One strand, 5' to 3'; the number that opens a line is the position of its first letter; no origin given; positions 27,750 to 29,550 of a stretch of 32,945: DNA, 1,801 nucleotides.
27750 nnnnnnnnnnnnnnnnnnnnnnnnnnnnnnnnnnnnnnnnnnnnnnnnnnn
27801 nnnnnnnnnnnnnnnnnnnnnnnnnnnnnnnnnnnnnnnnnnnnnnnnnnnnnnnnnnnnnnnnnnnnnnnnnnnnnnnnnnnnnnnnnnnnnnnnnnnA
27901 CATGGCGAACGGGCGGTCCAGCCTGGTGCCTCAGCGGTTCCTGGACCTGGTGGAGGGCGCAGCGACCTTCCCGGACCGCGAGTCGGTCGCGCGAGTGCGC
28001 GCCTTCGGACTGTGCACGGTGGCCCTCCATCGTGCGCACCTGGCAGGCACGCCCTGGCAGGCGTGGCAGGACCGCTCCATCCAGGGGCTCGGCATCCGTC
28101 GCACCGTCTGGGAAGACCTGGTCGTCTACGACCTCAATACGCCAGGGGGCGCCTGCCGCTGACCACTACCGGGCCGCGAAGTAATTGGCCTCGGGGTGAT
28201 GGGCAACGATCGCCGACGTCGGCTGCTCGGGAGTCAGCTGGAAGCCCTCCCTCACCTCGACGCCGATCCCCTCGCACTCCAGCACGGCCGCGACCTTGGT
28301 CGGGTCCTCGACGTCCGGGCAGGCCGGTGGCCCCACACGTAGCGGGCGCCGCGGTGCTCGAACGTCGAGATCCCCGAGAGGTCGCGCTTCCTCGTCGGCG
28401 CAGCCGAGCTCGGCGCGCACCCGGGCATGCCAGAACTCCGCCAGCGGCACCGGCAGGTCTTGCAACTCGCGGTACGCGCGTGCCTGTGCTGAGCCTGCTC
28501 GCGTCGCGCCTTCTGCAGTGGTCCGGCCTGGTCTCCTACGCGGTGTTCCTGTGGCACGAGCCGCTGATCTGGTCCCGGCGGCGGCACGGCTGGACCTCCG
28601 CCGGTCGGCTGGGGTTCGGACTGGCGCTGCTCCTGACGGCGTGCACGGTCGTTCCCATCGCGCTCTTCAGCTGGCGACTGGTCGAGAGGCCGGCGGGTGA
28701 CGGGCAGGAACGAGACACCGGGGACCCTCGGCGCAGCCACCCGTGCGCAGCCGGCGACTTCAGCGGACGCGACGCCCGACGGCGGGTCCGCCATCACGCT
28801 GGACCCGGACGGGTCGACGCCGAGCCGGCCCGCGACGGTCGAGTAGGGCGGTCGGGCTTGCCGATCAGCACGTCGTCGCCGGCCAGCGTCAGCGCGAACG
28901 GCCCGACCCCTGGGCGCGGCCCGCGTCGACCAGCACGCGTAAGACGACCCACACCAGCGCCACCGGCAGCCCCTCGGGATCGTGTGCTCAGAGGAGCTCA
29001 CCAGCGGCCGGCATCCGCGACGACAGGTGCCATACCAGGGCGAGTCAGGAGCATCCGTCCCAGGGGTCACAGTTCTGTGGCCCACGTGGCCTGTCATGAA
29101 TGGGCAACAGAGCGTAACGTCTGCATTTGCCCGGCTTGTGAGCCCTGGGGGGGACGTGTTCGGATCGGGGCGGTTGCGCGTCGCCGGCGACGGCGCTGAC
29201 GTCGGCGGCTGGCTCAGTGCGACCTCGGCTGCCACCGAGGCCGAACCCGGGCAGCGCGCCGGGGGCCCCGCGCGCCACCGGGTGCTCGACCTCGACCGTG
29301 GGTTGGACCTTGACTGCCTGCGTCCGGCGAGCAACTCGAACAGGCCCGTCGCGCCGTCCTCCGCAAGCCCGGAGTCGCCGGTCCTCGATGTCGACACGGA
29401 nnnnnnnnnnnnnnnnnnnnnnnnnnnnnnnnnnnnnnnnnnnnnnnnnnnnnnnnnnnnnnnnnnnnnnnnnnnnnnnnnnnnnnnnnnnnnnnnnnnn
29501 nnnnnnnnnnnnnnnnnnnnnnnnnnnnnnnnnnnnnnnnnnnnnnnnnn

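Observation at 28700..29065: Second decayed duplicate: the 3' half of the HAD hydrolase gene, with an in-frame stop and a frameshift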

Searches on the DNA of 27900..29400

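Call 43: search_rna_families(source=window, start=27900, end=29400, threshold=evalue, max_evalue=1)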
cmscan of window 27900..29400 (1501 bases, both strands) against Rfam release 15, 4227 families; matches with E-value up to 1: 1.
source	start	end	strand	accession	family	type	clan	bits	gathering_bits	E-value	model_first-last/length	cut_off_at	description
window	29192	29258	-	RF03791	mir-4526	Gene; miRNA;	-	20.9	100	0.79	1-87/87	no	mir-4526 microRNA precursor family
